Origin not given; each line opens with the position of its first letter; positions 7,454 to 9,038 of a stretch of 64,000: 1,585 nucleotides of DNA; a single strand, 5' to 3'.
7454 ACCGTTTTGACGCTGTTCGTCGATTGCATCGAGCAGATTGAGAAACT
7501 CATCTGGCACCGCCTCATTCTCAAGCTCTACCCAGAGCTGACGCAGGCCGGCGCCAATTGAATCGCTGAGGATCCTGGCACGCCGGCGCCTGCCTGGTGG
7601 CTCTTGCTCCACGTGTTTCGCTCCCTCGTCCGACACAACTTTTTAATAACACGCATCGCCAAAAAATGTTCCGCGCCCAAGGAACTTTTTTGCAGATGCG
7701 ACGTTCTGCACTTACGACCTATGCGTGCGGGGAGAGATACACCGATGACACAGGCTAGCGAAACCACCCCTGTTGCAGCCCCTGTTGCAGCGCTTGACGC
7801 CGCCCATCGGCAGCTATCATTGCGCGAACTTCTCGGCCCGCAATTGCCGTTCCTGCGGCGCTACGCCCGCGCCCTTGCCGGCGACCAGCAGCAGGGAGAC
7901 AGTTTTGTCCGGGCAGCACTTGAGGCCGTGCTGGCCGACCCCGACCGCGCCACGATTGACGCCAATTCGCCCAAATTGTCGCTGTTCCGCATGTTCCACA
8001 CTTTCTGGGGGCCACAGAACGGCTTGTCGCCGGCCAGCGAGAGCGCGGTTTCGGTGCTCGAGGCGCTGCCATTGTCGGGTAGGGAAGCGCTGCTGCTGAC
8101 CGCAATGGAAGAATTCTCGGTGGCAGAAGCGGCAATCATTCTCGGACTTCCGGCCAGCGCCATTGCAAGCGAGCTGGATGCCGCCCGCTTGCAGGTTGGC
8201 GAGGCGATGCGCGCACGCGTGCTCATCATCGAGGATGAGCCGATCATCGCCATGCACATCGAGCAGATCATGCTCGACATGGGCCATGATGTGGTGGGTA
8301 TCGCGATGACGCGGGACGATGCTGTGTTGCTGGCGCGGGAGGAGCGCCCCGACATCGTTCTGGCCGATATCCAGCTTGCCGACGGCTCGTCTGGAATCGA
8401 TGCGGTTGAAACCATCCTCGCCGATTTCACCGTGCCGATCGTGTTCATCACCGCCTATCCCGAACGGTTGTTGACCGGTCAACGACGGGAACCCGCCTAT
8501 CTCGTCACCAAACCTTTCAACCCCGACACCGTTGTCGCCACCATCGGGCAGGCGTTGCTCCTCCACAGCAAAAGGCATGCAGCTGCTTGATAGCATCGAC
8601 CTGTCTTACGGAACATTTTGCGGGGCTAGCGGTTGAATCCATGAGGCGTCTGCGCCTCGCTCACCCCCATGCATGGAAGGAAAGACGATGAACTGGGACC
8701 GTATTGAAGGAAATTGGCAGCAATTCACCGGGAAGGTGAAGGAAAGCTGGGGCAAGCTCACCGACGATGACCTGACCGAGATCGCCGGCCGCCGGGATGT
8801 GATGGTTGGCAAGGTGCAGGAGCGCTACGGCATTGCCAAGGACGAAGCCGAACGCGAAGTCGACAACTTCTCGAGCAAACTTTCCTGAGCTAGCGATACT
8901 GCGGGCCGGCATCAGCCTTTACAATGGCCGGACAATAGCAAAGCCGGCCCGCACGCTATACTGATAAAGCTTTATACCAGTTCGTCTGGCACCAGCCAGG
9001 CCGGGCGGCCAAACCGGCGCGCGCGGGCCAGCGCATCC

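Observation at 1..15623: Complete general-stress-response circuit plus its regulon packaged in a tRNA-anchored, lower-GC block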

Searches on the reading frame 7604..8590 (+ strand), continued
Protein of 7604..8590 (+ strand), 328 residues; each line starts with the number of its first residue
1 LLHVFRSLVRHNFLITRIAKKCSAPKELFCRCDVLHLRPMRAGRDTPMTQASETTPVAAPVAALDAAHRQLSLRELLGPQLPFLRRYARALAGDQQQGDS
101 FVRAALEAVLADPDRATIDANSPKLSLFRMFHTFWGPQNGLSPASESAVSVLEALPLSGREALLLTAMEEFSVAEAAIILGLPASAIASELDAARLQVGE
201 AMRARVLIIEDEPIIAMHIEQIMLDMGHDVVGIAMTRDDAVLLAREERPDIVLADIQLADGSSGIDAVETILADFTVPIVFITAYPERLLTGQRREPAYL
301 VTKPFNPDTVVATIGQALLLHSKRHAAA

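Call 55: find_encoding_contigs(protein=P0007, flank=10000, max_places=2)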
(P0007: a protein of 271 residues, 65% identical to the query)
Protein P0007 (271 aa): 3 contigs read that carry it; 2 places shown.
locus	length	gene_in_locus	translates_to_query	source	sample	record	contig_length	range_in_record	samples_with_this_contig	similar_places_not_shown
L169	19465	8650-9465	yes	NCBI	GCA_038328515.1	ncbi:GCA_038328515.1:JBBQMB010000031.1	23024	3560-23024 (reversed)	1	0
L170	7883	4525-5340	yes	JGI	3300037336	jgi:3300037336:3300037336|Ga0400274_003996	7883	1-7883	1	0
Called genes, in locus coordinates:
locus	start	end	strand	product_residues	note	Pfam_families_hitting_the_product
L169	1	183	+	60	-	?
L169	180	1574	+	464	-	PF01274:MS_TIM-barrel, PF20659:MS_C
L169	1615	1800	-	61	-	PF03966:Trm112p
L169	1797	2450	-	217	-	PF02190:LON_substr_bdg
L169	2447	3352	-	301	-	PF00085:Thioredoxin, PF13905:Thioredoxin_8 (faint), PF14559:TPR_19 (weak), PF14561:TPR_20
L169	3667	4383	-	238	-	PF13545:HTH_Crp_2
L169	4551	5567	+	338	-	PF00989:PAS, PF08448:PAS_4, PF13426:PAS_9 (weak), PF08447:PAS_3, PF07536:HWE_HK, PF13581:HATPase_c_2 (faint)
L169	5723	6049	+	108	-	-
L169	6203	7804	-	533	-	PF07536:HWE_HK (faint), PF07568:HisKA_2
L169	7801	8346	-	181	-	PF04542:Sigma70_r2, PF22029:PhyR_sigma2, PF08281:Sigma70_r4_2, PF04545:Sigma70_r4 (faint)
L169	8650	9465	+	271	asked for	PF22029:PhyR_sigma2, PF22233:PhyR_sigma-like, PF00072:Response_reg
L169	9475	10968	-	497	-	PF00501:AMP-binding, PF13193:AMP-binding_C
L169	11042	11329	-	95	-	-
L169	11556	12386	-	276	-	PF22707:S1CSD-TOTE-2 (faint), PF00313:CSD, PF08206:OB_RNB (faint), PF00313:CSD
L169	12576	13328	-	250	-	PF09608:Alph_Pro_TM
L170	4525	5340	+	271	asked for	PF22029:PhyR_sigma2, PF22233:PhyR_sigma-like, PF00072:Response_reg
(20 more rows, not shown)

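Call 61: search_protein_families(library=ncbifam, proteins=[window:7745-8590:+], max_evalue=0.001)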
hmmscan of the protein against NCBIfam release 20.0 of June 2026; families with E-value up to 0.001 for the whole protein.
window:7745-8590:+ (281 aa): 60 families (the best 25 are shown)
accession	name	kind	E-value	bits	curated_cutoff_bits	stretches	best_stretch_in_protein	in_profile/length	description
NF006623.1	PRK09191.1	subfamily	2.3e-94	316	240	1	26-276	2-257/258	PhyR family response regulator anti-anti-sigma factor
NF009972.0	PRK13435.1-3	subfamily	1.8e-20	73.1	119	1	149-266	9-123/146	response regulator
NF009971.0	PRK13435.1-2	subfamily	1.7e-19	70.1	151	1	158-242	2-85/141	response regulator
NF009973.0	PRK13435.1-4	equivalog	2.1e-18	66.7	158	1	156-262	8-113/154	response regulator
NF009974.0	PRK13435.1-6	equivalog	2.2e-16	59.9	171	1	158-266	7-114/155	response regulator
NF009970.0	PRK13435.1-1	equivalog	2.7e-16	59.7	143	1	158-270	2-111/125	response regulator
NF041832.1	near_NosP_CTERM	subfamily_domain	7.8e-10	38.4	400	1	149-266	244-365/370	NahK/ErcS family hybrid sensor histidine kinase/response regulator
NF040689.1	MtrAB_MtrA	equivalog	1.2e-09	37.9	300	1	159-271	1-113/219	MtrAB system response regulator MtrA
NF008296.0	PRK11083.1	equivalog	1.2e-09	37.9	273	1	156-271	3-118/228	two-component system response regulator CreB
NF052574.1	HisKinEspCMyxo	equivalog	1.7e-09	36.4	1200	1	149-271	658-783/785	serine histidine kinase EspC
TIGR02154.1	PhoB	equivalog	2.2e-09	37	296.2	1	155-269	1-118/226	phosphate regulon transcriptional regulator PhoB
NF040534.1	resp_reg_YycF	equivalog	1.9e-08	33.9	340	1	158-275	2-119/231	response regulator YycF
NF009206.0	PRK12555.1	subfamily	2.9e-08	33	342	1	158-239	2-83/340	chemotaxis-specific protein-glutamate methyltransferase CheB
NF009164.0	PRK12511.1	equivalog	4e-08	33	185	1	105-151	109-155/182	RNA polymerase sigma factor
NF045717.1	DVU0259_DivK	exception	6.4e-08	32.8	160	1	155-271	1-116/117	DVU0259 family response regulator domain-containing protein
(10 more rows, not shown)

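Call 65: search_dna_similar(query=window:7745-8590:+, collection=plasmids, mode=protein, max_rows=25, max_evalue=1e-30)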
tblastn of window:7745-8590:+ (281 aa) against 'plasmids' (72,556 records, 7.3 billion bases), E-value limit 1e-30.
Records with a match: 26; places in all: 31; records where one place covers at least 80% of the query: 26.
Best place of each record, by identity: <60% 26.
By first word of the organism name: Sinorhizobium 5; Ketogulonicigenium 4; Dinoroseobacter 3; Azospirillum 3; Gemmobacter 2; Rhodobacteraceae 2; Roseobacter 2; Sphingomonas 1; Pseudorhodobacter 1; Shinella 1; and 2 more.
By predicted mobility (MOB-suite, as given by PLSDB): non-mobilizable 22; mobilizable 4.
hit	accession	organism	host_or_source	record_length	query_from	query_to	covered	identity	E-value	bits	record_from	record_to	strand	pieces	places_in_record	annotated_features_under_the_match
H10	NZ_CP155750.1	Sphingomonas parapaucimobilis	Chinese cabbage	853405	24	273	89%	52.3%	1e-72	248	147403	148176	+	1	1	response regulator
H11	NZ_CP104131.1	Sinorhizobium sp. K101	Phaseolus vulgaris,cell ...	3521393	24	281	92%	47.5%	5e-66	229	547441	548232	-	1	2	none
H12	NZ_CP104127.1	Sinorhizobium sp. M103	Phaseolus vulgaris,cell ...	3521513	24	281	92%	47.5%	5e-66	229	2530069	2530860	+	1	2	none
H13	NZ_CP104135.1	Sinorhizobium sp. C101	Phaseolus vulgaris,cell ...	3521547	24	281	92%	47.5%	5e-66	229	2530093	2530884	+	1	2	none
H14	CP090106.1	Sinorhizobium meliloti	Medicago,Cell culture,Plant nodule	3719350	24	281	92%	47.5%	5e-66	229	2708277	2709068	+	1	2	rsiB1: PhyR-type response regulator RsiB1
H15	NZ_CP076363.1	Gemmobacter fulvus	cell culture,Anabaena culture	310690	26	281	91%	47.9%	8e-64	223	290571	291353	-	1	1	response regulator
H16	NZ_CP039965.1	Pseudorhodobacter turbinis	single bacterial isolate,Turban shell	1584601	30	275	88%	47.6%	7e-60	212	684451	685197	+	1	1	record has no annotation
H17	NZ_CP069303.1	Shinella sp. PSBB067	monoisolate,Minnesota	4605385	21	276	91%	45.3%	1e-59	211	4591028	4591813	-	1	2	none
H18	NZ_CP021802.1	Sinorhizobium meliloti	Medicago sativa,Single Cell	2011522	30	281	90%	45.9%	1e-58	208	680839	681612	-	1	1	none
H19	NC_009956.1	Dinoroseobacter shibae DFL 12 = DSM 16493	-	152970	25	275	89%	45.8%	5e-58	206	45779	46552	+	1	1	response regulator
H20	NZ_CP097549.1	Dinoroseobacter shibae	Alexandrium ostenfeldii,pure culture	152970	25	275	89%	45.8%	5e-58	206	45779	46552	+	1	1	response regulator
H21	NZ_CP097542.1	Dinoroseobacter shibae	Prorocentrum lima,pure culture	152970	25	275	89%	45.8%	5e-58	206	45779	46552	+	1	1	response regulator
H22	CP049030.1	Rhodobacteraceae bacterium SC52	Apostichopus japonicus,pure ...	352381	25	275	89%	45.6%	3e-58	207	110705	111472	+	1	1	response regulator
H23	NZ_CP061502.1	Roseicitreum antarcticum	Intertidal sediment,Sandy intertidal ...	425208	24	277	90%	44.7%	5e-60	212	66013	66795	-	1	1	response regulator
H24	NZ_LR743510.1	Methylobacterium bullatum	-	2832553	24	274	89%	45.2%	9e-59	209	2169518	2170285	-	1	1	none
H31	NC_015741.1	Roseobacter litoralis Och 149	seaweed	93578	30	275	88%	43.3%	4e-56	201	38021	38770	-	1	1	response regulator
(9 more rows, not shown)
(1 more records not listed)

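Call 66: get_annotated_region(hit=H19, flank=12000)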
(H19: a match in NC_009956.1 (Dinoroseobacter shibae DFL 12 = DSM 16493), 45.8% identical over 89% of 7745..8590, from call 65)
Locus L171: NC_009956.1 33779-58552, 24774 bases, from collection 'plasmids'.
description: Dinoroseobacter shibae DFL 12 = DSM 16493 plasmid pDSHI02, complete sequence
organism: Dinoroseobacter shibae DFL 12 = DSM 16493 (NCBI taxid 398580)
taxonomy: Bacteria; Pseudomonadota; Alphaproteobacteria; Rhodobacterales; Roseobacteraceae; Dinoroseobacter; Dinoroseobacter shibae; Dinoroseobacter shibae DFL 12 = DSM 16493
host: -; source: -; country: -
typing (MOB-suite, as given by PLSDB): non-mobilizable; replicon rep_cluster_252
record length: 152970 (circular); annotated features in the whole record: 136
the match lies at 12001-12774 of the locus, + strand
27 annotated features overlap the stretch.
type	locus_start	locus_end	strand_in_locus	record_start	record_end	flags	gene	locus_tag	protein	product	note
CDS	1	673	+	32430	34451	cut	-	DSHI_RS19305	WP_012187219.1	3-hydroxyacyl-CoA dehydrogenase NAD-binding domain-containing protein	GO:0006631 - fatty acid metabolic process [Evidence IEA]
CDS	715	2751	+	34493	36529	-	paaZ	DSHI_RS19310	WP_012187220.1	phenylacetic acid degradation bifunctional protein PaaZ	-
CDS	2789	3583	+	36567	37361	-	-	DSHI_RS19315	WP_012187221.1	PaaX family transcriptional regulator C-terminal domain-containing protein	-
CDS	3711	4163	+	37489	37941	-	-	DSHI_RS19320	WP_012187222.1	hypothetical protein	-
CDS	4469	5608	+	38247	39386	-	-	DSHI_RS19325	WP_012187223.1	NAD(P)H-dependent glycerol-3-phosphate dehydrogenase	GO:0046167 - glycerol-3-phosphate biosynthetic process [Evidence IEA]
CDS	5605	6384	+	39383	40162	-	-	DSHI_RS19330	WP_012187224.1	HAD family hydrolase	-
CDS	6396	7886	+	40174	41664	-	ggpS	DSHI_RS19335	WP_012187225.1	glucosylglycerol-phosphate synthase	GO:0006970 - response to osmotic stress [Evidence IEA]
CDS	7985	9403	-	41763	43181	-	-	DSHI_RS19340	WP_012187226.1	phospholipase D family protein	-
CDS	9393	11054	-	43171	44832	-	-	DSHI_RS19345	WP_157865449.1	sensor histidine kinase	-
CDS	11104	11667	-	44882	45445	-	-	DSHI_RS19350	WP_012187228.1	RNA polymerase sigma factor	-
CDS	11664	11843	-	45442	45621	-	-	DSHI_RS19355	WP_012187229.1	NepR family anti-sigma factor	-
CDS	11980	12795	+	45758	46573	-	-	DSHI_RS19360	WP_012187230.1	response regulator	-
CDS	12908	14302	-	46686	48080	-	-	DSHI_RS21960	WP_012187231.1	DUF4157 domain-containing protein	-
CDS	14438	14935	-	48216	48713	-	-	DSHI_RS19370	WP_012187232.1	DNA starvation/stationary phase protection protein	-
CDS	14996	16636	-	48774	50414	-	-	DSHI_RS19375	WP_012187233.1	acetolactate synthase large subunit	-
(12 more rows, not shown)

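Call 67: get_annotated_region(hit=H31, flank=12000)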
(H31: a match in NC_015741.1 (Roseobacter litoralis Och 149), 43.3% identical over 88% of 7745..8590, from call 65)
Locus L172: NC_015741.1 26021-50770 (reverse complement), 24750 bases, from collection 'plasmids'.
description: Roseobacter litoralis Och 149 plasmid pRLO149_94, complete sequence
organism: Roseobacter litoralis Och 149 (NCBI taxid 391595)
taxonomy: Bacteria; Pseudomonadota; Alphaproteobacteria; Rhodobacterales; Roseobacteraceae; Roseobacter; Roseobacter litoralis; Roseobacter litoralis Och 149
host: -; source: seaweed; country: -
typing (MOB-suite, as given by PLSDB): non-mobilizable; replicon rep_cluster_376
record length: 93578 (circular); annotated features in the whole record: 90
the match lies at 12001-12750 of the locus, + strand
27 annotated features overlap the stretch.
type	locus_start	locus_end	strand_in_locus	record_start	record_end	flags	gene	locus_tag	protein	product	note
CDS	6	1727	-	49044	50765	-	dld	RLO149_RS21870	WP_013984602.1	D-lactate dehydrogenase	GO:0006089 - lactate metabolic process [Evidence IEA]; GO:0019516 - lactate oxidation [Evidence IEA]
CDS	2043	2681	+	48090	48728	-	-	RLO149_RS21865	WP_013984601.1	paraquat-inducible protein A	-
CDS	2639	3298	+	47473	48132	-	-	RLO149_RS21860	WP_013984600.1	paraquat-inducible protein A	-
CDS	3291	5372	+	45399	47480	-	-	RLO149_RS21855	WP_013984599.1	MlaD family protein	-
CDS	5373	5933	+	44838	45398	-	-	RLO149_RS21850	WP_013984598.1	ABC-type transport auxiliary lipoprotein family protein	-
CDS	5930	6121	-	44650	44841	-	-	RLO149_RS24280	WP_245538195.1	hypothetical protein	-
CDS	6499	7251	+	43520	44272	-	-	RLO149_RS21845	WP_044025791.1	MBL fold metallo-hydrolase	-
CDS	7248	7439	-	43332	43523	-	-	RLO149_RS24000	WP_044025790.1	hypothetical protein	-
CDS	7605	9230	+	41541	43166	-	-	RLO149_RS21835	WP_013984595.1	FMN-binding glutamate synthase family protein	GO:0006537 - glutamate biosynthetic process [Evidence IEA]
CDS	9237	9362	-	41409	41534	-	-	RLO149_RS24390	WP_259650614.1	hypothetical protein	-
CDS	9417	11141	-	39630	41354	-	-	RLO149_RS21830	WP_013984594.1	sensor histidine kinase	-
CDS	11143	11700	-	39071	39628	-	-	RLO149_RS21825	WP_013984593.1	RNA polymerase sigma factor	-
CDS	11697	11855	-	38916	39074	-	-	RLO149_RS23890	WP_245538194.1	NepR family anti-sigma factor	-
CDS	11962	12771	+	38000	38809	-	-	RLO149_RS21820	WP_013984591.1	response regulator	-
CDS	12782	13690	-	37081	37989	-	-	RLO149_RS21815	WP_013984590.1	YihY/virulence factor BrkB family protein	-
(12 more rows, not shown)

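Call 71: find_related_loci(query=window:7745-8590:+, collection=viral_contigs, flank=10000)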
Query window:7745-8590:+ (281 aa) in viral_contigs; peptide patterns used: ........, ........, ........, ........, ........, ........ (x = any residue, [..] = any of these).
6 stretches matched a pattern, but none encodes a relative of the query by tblastn (E <= 1e-3).

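Call 74: find_homologous_proteins(query=L167:1303-2916:+, max_evalue=1e-100)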
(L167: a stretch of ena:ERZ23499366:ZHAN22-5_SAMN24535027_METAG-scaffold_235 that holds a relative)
Query L167:1303-2916:+ (537 aa): 8000 proteins with E <= 1e-100 among 8000 candidates; the best 120 are listed.
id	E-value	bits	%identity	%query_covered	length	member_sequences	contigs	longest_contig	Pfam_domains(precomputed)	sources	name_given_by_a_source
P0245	0.0e+0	1183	94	100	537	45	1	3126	PF20656.3,PF20659.3,PF01274.29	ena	-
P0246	0.0e+0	1119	91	98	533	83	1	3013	PF20656.3,PF20659.3,PF01274.29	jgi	jgi:malate synthase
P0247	0.0e+0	1094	89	98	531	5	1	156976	PF20656.3,PF20659.3,PF01274.29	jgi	jgi:malate synthase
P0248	0.0e+0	1093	89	98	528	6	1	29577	PF20656.3,PF20659.3,PF01274.29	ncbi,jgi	jgi:malate synthase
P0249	0.0e+0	1088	89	98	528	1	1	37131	PF20656.3,PF20659.3,PF01274.29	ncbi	-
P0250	0.0e+0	1086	89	98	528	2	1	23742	PF20656.3,PF20659.3,PF01274.29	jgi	jgi:malate synthase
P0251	0.0e+0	1085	88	98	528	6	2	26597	PF20656.3,PF20659.3,PF01274.29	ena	-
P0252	0.0e+0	1085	88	98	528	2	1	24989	PF20656.3,PF20659.3,PF01274.29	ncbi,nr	nr:malate synthase A [Polymorphobacter sp.]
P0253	0.0e+0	1082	87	98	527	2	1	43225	PF20656.3,PF20659.3,PF01274.29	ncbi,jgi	jgi:malate synthase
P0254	0.0e+0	1068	86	98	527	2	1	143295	PF20656.3,PF20659.3,PF01274.29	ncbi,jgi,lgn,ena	-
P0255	0.0e+0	1066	85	98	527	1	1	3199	PF20656.3,PF20659.3,PF01274.29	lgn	-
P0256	0.0e+0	1065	86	98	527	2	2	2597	PF20656.3,PF20659.3,PF01274.29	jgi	jgi:malate synthase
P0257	0.0e+0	1064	87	98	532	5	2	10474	PF20656.3,PF20659.3,PF01274.29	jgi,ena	jgi:malate synthase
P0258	0.0e+0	1059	86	97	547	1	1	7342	PF20656.3,PF20659.3,PF01274.29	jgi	jgi:malate synthase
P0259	0.0e+0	1057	85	97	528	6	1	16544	PF20656.3,PF20659.3,PF01274.29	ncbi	-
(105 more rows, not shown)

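Call 77: search_protein_families(library=pfam, proteins=[L081:15217-15546:+, L081:15543-15980:+, L081:2125-2445:-, L081:2629-2895:+, L081:11617-11964:+, L167:7102-7428:+], max_evalue=0.01)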
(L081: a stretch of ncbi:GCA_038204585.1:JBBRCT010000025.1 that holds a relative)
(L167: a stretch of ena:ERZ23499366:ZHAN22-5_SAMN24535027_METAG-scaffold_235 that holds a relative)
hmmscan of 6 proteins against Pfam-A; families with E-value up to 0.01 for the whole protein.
L081:15217-15546:+ (109 aa): 1 family
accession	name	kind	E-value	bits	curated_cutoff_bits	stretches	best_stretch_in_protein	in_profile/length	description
PF00873.25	ACR_tran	-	9.3e-08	30.7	28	1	10-105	782-875/1021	AcrB/AcrD/AcrF family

L081:15543-15980:+ (145 aa): 2 families
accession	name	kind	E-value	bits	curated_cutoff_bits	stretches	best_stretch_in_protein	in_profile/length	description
PF00873.25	ACR_tran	-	2.5e-25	88.8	28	1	2-133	881-1018/1021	AcrB/AcrD/AcrF family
PF02355.23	SecD_SecF_C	-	0.0078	16.1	20.5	1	28-135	75-186/189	Protein export membrane protein SecD/SecF, C-terminal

L081:2125-2445:- (106 aa): 1 family
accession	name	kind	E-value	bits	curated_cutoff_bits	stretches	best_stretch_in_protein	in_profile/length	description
PF16386.10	DUF4995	-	0.0012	19.3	28.4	1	15-58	10-52/73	Domain of unknown function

L081:2629-2895:+ (88 aa): 2 families
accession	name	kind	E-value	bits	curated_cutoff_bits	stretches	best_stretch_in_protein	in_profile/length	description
PF15820.10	ECSCR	-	0.0018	18.5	27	1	37-80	24-65/104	Endothelial cell-specific chemotaxis regulator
PF07353.17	Uroplakin_II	-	0.0024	17.8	20.4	1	13-64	124-177/179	Uroplakin II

L081:11617-11964:+ (115 aa): 0 families

L167:7102-7428:+ (108 aa): 0 families

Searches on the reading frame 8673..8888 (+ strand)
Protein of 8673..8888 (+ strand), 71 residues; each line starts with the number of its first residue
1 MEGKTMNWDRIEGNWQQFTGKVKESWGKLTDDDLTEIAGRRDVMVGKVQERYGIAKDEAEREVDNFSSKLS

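Call 7: search_protein_families(library=pfam, proteins=[window:8673-8888:+], max_evalue=0.01)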
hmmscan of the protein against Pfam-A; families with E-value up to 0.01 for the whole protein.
window:8673-8888:+ (71 aa): 1 family
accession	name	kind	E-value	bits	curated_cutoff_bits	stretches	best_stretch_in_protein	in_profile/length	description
PF05532.17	CsbD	-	4.4e-23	81.4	40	1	9-61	1-53/53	CsbD-like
